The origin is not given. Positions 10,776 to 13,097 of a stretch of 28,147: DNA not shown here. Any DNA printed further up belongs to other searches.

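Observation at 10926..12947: Giant (672 aa) membrane-anchored cytochrome with an NrfH-type CXXCHXM first heme site, one CX3CH site and a duplicated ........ helix motif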

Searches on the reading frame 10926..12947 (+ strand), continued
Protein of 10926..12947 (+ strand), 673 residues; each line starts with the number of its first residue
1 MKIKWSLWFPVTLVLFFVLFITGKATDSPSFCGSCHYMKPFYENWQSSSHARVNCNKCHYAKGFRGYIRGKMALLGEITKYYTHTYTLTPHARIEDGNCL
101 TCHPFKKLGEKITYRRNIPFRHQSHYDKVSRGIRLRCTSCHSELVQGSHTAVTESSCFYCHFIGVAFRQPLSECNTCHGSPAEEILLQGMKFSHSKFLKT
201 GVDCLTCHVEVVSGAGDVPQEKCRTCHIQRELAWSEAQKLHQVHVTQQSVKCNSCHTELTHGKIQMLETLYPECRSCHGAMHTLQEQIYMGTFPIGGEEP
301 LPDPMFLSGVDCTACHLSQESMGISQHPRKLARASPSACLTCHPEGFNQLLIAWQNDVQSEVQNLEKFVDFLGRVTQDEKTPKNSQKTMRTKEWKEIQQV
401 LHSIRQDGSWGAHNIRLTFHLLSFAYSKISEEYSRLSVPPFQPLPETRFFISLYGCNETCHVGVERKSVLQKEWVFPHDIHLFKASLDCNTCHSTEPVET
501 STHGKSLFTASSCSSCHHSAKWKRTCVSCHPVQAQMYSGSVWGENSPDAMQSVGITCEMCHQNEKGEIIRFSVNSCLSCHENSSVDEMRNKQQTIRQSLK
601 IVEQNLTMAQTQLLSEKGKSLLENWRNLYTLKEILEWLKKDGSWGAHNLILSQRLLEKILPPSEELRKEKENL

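Call 59: search_protein_families(library=pfam, proteins=[L013:15056-16171:+, L013:17613-18881:+, L013:14596-15084:+, L041:13300-14058:+, L041:14058-15215:+, L041:16029-17354:+, L060:11938-12363:+, L060:12371-13450:+, L039:13663-14634:-, L013:18878-20122:+], max_evalue=0.01)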
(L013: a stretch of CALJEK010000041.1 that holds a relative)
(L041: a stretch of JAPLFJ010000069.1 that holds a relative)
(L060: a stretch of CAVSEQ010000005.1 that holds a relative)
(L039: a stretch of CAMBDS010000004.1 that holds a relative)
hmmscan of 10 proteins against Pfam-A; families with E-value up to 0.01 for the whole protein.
L013:15056-16171:+ (371 aa): 3 families
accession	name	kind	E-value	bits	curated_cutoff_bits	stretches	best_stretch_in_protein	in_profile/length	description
PF00033.24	Cytochrome_B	-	6.3e-50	170.1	27.2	1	46-225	10-188/189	Cytochrome b/b6/petB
PF13631.11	Cytochrom_B_N_2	-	3.1e-44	151.3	27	1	108-275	2-165/169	Cytochrome b(N-terminal)/b6/petB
PF00032.22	Cytochrom_B_C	-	5.2e-12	46.3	20.7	1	280-368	2-80/102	Cytochrome b(C-terminal)/b6/petD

L013:17613-18881:+ (422 aa): 1 family
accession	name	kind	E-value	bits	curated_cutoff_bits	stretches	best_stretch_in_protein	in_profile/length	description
PF13609.12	Porin_4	-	5.9e-05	23.5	27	1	145-303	176-308/310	Gram-negative porin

L013:14596-15084:+ (162 aa): 2 families
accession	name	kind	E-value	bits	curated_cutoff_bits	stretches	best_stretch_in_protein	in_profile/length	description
PF00355.32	Rieske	-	1.2e-13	51.2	20.3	1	64-147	3-87/88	Rieske [2Fe-2S] domain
PF13806.12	Rieske_2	-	0.0058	17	27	1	65-158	4-103/104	Rieske-like [2Fe-2S] domain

L041:13300-14058:+ (252 aa): 17 families
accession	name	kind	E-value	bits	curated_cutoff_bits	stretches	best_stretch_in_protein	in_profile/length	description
PF13247.11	Fer4_11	-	2.3e-26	92.3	26.2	1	117-211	2-98/100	4Fe-4S dicluster domain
PF12838.12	Fer4_7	-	2.8e-16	60.2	27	3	56-141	1-52/52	4Fe-4S dicluster domain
PF00037.32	Fer4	-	3.2e-16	58.8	21.1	2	151-171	2-22/24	4Fe-4S binding domain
PF12797.12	Fer4_2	-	2.5e-15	55.7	24.5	2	149-169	2-22/22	4Fe-4S binding domain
PF13237.11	Fer4_10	-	1.4e-14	54.1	25.5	3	120-168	4-53/53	4Fe-4S dicluster domain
PF12837.12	Fer4_6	-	2.2e-14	53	25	3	149-171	1-23/24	4Fe-4S binding domain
PF13187.11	Fer4_9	-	5.9e-12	45.9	27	4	125-170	2-50/52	4Fe-4S dicluster domain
PF12798.12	Fer4_3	-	4.6e-10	40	27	1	157-170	1-14/15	4Fe-4S binding domain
PF25160.1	LdpA_Fe-S-bd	-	1.6e-08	34.6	27.6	1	130-170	6-41/49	LdpA Fe-S cluster-binding domain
PF13534.11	Fer4_17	-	2.1e-08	35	22.2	0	56-88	1-32/61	4Fe-4S dicluster domain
PF12800.12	Fer4_4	-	1.7e-06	28.3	24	1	55-69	2-16/17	4Fe-4S binding domain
PF13183.11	Fer4_8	-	2.6e-06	28.3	27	1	55-140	3-67/68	4Fe-4S dicluster domain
PF14697.11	Fer4_21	-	2.4e-05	24.8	35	1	124-169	7-53/59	4Fe-4S dicluster domain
PF13459.11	Fer4_15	-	0.00075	20.6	22.4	1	52-77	3-29/66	4Fe-4S single cluster domain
PF13746.11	Fer4_18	-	0.00085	19.9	27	0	153-190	57-91/114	4Fe-4S dicluster domain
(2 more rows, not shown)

L041:14058-15215:+ (385 aa): 1 family
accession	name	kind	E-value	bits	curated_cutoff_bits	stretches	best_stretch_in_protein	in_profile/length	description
PF03916.19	NrfD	-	4.7e-35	122.2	25.8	1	15-336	9-311/313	Polysulphide reductase, NrfD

L041:16029-17354:+ (441 aa): 0 families

L060:11938-12363:+ (141 aa): 3 families
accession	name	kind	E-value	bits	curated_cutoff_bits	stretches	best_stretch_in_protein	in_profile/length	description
PF00355.32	Rieske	-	1.1e-14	54.5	20.3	1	43-126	3-87/88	Rieske [2Fe-2S] domain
PF25471.1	TM_PetC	-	5.8e-09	36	37.1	1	1-33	7-39/48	Iron-sulfur subunit PetC transmembrane anchor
PF13806.12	Rieske_2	-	0.00027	21.2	27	1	46-137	6-103/104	Rieske-like [2Fe-2S] domain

L060:12371-13450:+ (359 aa): 3 families
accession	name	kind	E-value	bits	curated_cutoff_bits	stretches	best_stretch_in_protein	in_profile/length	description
PF00033.24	Cytochrome_B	-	2.4e-49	168.2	27.2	1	35-214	10-188/189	Cytochrome b/b6/petB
PF13631.11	Cytochrom_B_N_2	-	3.8e-44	151.1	27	1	97-261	2-165/169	Cytochrome b(N-terminal)/b6/petB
PF00032.22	Cytochrom_B_C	-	1.3e-07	32.2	20.7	1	266-354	2-80/102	Cytochrome b(C-terminal)/b6/petD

L039:13663-14634:- (323 aa): 5 families
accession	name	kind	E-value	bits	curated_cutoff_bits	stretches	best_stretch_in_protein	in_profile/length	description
PF00033.24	Cytochrome_B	-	3.7e-49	167.6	27.2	1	1-178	12-188/189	Cytochrome b/b6/petB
PF13631.11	Cytochrom_B_N_2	-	1.8e-39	135.8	27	1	61-228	2-166/169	Cytochrome b(N-terminal)/b6/petB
PF00032.22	Cytochrom_B_C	-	6.9e-12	46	20.7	1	232-320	2-80/102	Cytochrome b(C-terminal)/b6/petD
PF01292.26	Ni_hydr_CYTB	-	7.7e-05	23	30.1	1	7-78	105-167/179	Prokaryotic cytochrome b561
PF14358.11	DUF4405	-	0.0073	17.2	26.7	1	8-71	5-63/66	Domain of unknown function (DUF4405)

L013:18878-20122:+ (414 aa): 4 families
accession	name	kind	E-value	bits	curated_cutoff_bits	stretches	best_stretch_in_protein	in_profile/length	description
PF14522.11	Cytochrome_C7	-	4.3e-19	68.5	24.8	2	127-182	2-66/67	Cytochrome c7 and related cytochrome c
PF14537.11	Cytochrom_c3_2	-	5.8e-08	33.5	25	0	66-170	4-79/79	Cytochrome c3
PF02085.21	Cytochrom_CIII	-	1.3e-07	32.3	22.9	1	50-169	15-101/101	Class III cytochrome C family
PF09699.15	Paired_CXXCH_1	-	8.7e-05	22.6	20.6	1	66-103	4-40/41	Doubled CXXCH motif (Paired_CXXCH_1)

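Call 74: search_protein_families(library=pfam, proteins=[L039:12363-13652:-, L039:15296-15832:-, L039:15890-16282:-, L039:16334-17635:-, L039:17919-19196:-, L039:19214-20410:-, L039:20427-21911:-, L039:6035-8029:+, L039:8179-8802:+, L039:4641-5663:+], max_evalue=0.001)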
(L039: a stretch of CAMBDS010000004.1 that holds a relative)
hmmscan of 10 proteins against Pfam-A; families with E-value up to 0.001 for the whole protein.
L039:12363-13652:- (429 aa): 5 families
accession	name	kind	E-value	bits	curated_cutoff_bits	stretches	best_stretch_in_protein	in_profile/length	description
PF14537.11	Cytochrom_c3_2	-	1.5e-14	54.6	25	2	51-171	1-79/79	Cytochrome c3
PF14522.11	Cytochrome_C7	-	6.6e-12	45.5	24.8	0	162-237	12-67/67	Cytochrome c7 and related cytochrome c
PF09699.15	Paired_CXXCH_1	-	1.8e-09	37.6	20.6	0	210-237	8-37/41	Doubled CXXCH motif (Paired_CXXCH_1)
PF22113.1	Mtrc-MtrF_II-IV_dom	-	1.9e-09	37.7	30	1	135-310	6-173/176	Outer membrane cytochrome MtrC/MtrF-like, domains II/IV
PF02335.20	Cytochrom_C552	-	0.00055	19.4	24.1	1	47-102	235-286/438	Cytochrome c552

L039:15296-15832:- (178 aa): 5 families
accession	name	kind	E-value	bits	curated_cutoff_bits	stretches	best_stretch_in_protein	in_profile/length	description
PF13435.11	Cytochrome_C554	-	5.3e-13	50.2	20.8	1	36-111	1-84/84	Cytochrome c554 and c-prime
PF22113.1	Mtrc-MtrF_II-IV_dom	-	6.5e-09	36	30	1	21-118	68-171/176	Outer membrane cytochrome MtrC/MtrF-like, domains II/IV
PF09699.15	Paired_CXXCH_1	-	1.8e-06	27.9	20.6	1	104-148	7-39/41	Doubled CXXCH motif (Paired_CXXCH_1)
PF14522.11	Cytochrome_C7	-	4.3e-06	26.9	24.8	0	72-116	9-54/67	Cytochrome c7 and related cytochrome c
PF14537.11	Cytochrom_c3_2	-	0.00013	22.8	25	0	74-149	5-68/79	Cytochrome c3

L039:15890-16282:- (130 aa): 1 family
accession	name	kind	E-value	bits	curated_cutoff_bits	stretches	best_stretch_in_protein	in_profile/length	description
PF00072.30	Response_reg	-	1.5e-29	102.8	30.2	1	12-120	1-109/111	Response regulator receiver domain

L039:16334-17635:- (433 aa): 3 families
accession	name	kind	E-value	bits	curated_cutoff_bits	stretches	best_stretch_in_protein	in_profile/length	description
PF11700.14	ATG22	-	2.6e-64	218.1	24.1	1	34-424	59-481/482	Vacuole effluxer Atg22 like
PF07690.21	MFS_1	-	2e-19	70.2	33.4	3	285-423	46-181/347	Major Facilitator Superfamily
PF12832.13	MFS_1_like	-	7.6e-08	32.2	25.2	1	52-164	38-154/373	MFS_1 like family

L039:17919-19196:- (425 aa): 1 family
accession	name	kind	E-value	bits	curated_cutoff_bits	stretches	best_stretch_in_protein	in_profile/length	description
PF00709.27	Adenylsucc_synt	-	1.7e-181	603.9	27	1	5-422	1-416/416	Adenylosuccinate synthetase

L039:19214-20410:- (398 aa): 2 families
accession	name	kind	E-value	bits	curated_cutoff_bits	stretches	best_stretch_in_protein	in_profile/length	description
PF02355.23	SecD_SecF_C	-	1.8e-68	230.1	20.5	1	201-383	7-188/189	Protein export membrane protein SecD/SecF, C-terminal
PF07549.19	Sec_GG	-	9.3e-09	35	20.3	1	32-58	1-27/28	SecD/SecF GG Motif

L039:20427-21911:- (494 aa): 5 families
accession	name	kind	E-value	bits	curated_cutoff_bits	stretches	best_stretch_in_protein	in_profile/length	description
PF22599.2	SecDF_P1_head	-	1.3e-31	109.2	27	1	197-305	12-113/114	SecDF, P1 head subdomain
PF21760.3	SecD_1st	-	1.5e-27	95.2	27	1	10-68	1-59/60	Protein translocase subunit SecDF, P1 domain, N-terminal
PF02355.23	SecD_SecF_C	-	3e-16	59.8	20.5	1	307-483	12-186/189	Protein export membrane protein SecD/SecF, C-terminal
PF03176.21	MMPL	-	1.9e-06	27.5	20.5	1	360-475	179-294/333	MMPL family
PF00873.25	ACR_tran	-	8e-06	24.3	28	1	322-480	327-486/1021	AcrB/AcrD/AcrF family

L039:6035-8029:+ (664 aa): 4 families
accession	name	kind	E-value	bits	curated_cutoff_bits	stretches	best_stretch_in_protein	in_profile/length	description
PF03772.21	Competence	-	2.9e-43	148.6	23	1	91-362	1-267/270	Competence protein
PF00753.33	Lactamase_B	-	2.9e-13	50.6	22.7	1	410-600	13-192/196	Metallo-beta-lactamase superfamily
PF12706.13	Lactamase_B_2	-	4.1e-05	23.7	27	1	414-469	2-64/200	Beta-lactamase superfamily domain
PF16661.11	Lactamase_B_6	-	0.00016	21.5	27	1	411-467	5-61/193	Metallo-beta-lactamase superfamily domain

L039:8179-8802:+ (207 aa): 1 family
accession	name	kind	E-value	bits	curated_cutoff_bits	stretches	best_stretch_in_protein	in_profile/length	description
PF01351.25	RNase_HII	-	6.7e-30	104.9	25.8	1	4-196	18-197/199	Ribonuclease HII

L039:4641-5663:+ (340 aa): 2 families
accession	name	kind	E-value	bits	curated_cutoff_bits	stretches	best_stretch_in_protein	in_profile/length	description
PF24961.1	NfeD_membrane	-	2.6e-23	82.8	26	1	134-250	1-116/119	NfeD integral membrane domain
PF01957.25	NfeD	-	1e-09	38.8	29.1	1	281-335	5-57/57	NfeD-like C-terminal, partner-binding domain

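Call 78: search_protein_representatives(alignment_id=A1)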
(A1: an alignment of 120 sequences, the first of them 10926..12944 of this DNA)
Query: 120 sequences, 674 profile positions. Proteins with E-value up to 0.001 (for the whole library): 18819; up to 1e-10: 5994; up to 1e-30: 1024. The best 150 are listed.
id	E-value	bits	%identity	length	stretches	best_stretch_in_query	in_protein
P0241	1.1e-243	826.7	-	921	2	16-619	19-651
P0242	2.1e-235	799.3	-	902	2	16-572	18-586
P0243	3.6e-235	798.6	-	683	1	11-666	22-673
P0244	3.3e-223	759.0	-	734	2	12-538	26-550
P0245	1.4e-222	756.9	-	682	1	14-667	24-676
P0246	6.9e-222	754.7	-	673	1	7-671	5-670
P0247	1.7e-219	746.8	-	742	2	11-538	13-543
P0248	2.0e-218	743.2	-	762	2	14-527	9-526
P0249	3.4e-218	742.5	-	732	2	16-538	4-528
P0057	9.1e-212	721.2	-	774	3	8-537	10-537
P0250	3.1e-208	709.6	-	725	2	16-538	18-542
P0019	9.6e-207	704.6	-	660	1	15-668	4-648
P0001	1.1e-204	697.8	-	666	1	16-662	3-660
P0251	9.2e-202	688.2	-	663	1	12-667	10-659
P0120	1.4e-200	684.2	-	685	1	9-668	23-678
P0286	1.4e-179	614.9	-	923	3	137-538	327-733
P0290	5.6e-178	609.6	-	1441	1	15-590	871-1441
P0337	9.0e-150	516.4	-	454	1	13-444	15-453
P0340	1.3e-148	512.5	-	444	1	18-444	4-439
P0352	9.5e-144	496.5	-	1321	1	15-449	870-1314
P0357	4.8e-141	487.5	-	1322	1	13-451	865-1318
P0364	2.7e-138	478.4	-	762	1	18-444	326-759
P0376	1.5e-129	449.5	-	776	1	14-454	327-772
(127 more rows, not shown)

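Call 79: search_protein_families(library=pfam, proteins=[P0364, P0376, P0286, P0352, P0290, P0357, P0337, P0340], max_evalue=0.0001)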
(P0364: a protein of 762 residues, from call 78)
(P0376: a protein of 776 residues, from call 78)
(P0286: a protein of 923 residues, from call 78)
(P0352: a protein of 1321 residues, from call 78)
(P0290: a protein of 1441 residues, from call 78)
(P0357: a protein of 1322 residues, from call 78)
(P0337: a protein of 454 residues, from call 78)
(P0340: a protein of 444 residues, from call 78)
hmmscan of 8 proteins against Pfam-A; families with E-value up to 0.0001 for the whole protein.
P0364 (762 aa): 4 families
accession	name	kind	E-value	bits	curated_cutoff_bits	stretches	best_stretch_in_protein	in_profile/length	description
PF14537.11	Cytochrom_c3_2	-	1.8e-10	41.5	25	0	525-603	5-78/79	Cytochrome c3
PF14522.11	Cytochrome_C7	-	6.1e-09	36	24.8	0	633-669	13-49/67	Cytochrome c7 and related cytochrome c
PF03264.19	Cytochrom_NNT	-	9.6e-07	29.1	24.1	1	325-399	11-91/174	NapC/NirT cytochrome c family, N-terminal region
PF02085.21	Cytochrom_CIII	-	2.5e-06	28.2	22.9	0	518-603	21-101/101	Class III cytochrome C family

P0376 (776 aa): 3 families
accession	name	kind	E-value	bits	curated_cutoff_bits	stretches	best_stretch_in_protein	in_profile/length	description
PF14522.11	Cytochrome_C7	-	2.9e-15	56.3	24.8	0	446-508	1-67/67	Cytochrome c7 and related cytochrome c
PF03264.19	Cytochrom_NNT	-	1.5e-10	41.5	24.1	1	331-416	11-102/174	NapC/NirT cytochrome c family, N-terminal region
PF14537.11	Cytochrom_c3_2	-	3.4e-10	40.7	25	1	532-610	7-79/79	Cytochrome c3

P0286 (923 aa): 5 families
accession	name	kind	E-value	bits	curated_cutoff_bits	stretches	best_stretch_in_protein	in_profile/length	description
PF14537.11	Cytochrom_c3_2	-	4.9e-18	65.8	25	1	455-542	5-79/79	Cytochrome c3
PF14522.11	Cytochrome_C7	-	8.4e-18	64.4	24.8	1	719-777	8-67/67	Cytochrome c7 and related cytochrome c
PF00027.35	cNMP_binding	-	8.5e-16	58.2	27.5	1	42-121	2-86/89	Cyclic nucleotide-binding domain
PF02085.21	Cytochrom_CIII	-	3.9e-14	53.3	22.9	2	393-485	19-101/101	Class III cytochrome C family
PF03264.19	Cytochrom_NNT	-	2e-09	37.9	24.1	1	174-255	14-102/174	NapC/NirT cytochrome c family, N-terminal region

P0352 (1321 aa): 4 families
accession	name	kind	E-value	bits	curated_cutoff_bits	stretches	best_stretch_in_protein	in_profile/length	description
PF14522.11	Cytochrome_C7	-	3.8e-10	39.9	24.8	0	990-1051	2-67/67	Cytochrome c7 and related cytochrome c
PF02085.21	Cytochrom_CIII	-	1.8e-08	35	22.9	1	1060-1152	19-101/101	Class III cytochrome C family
PF14537.11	Cytochrom_c3_2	-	2.3e-08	34.8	25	0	1121-1216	4-78/79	Cytochrome c3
PF03264.19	Cytochrom_NNT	-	1.8e-07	31.5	24.1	1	872-956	10-100/174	NapC/NirT cytochrome c family, N-terminal region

P0290 (1441 aa): 4 families
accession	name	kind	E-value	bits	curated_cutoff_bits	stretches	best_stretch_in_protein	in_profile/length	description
PF14522.11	Cytochrome_C7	-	2.1e-19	69.6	24.8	0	990-1050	2-66/67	Cytochrome c7 and related cytochrome c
PF14537.11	Cytochrom_c3_2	-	9.1e-15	55.3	25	0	1073-1152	4-78/79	Cytochrome c3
PF02085.21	Cytochrom_CIII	-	1e-08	35.9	22.9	1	1063-1152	22-101/101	Class III cytochrome C family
PF03264.19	Cytochrom_NNT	-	5.8e-05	23.3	24.1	1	878-956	16-100/174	NapC/NirT cytochrome c family, N-terminal region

P0357 (1322 aa): 4 families
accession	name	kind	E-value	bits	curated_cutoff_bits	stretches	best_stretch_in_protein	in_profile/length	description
PF14522.11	Cytochrome_C7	-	7.7e-10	38.9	24.8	0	1138-1214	6-66/67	Cytochrome c7 and related cytochrome c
PF14537.11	Cytochrom_c3_2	-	1.2e-08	35.8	25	1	1118-1214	4-78/79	Cytochrome c3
PF02085.21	Cytochrom_CIII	-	3.7e-07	30.9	22.9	0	1056-1150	18-101/101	Class III cytochrome C family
PF03264.19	Cytochrom_NNT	-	1.5e-06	28.5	24.1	1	873-959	14-106/174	NapC/NirT cytochrome c family, N-terminal region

P0337 (454 aa): 5 families
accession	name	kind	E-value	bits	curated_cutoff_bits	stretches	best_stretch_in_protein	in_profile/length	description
PF14522.11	Cytochrome_C7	-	7.8e-13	48.5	24.8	1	136-199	2-67/67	Cytochrome c7 and related cytochrome c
PF03264.19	Cytochrom_NNT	-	4.5e-11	43.2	24.1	1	20-104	11-102/174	NapC/NirT cytochrome c family, N-terminal region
PF22113.1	Mtrc-MtrF_II-IV_dom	-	5e-10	39.6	30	1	223-370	8-167/176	Outer membrane cytochrome MtrC/MtrF-like, domains II/IV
PF14537.11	Cytochrom_c3_2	-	6.1e-09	36.7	25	1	220-300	5-78/79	Cytochrome c3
PF02085.21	Cytochrom_CIII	-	1.4e-08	35.4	22.9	0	222-300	31-101/101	Class III cytochrome C family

P0340 (444 aa): 5 families
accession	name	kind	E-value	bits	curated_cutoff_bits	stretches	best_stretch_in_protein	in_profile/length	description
PF14537.11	Cytochrom_c3_2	-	4.4e-15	56.3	25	1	208-289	5-79/79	Cytochrome c3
PF14522.11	Cytochrome_C7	-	1e-14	54.5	24.8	0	120-186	2-67/67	Cytochrome c7 and related cytochrome c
PF22113.1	Mtrc-MtrF_II-IV_dom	-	2e-14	53.9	30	1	210-356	7-167/176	Outer membrane cytochrome MtrC/MtrF-like, domains II/IV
PF03264.19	Cytochrom_NNT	-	8.8e-14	52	24.1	1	5-88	12-102/174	NapC/NirT cytochrome c family, N-terminal region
PF02085.21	Cytochrom_CIII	-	2.5e-07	31.4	22.9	0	202-288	25-101/101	Class III cytochrome C family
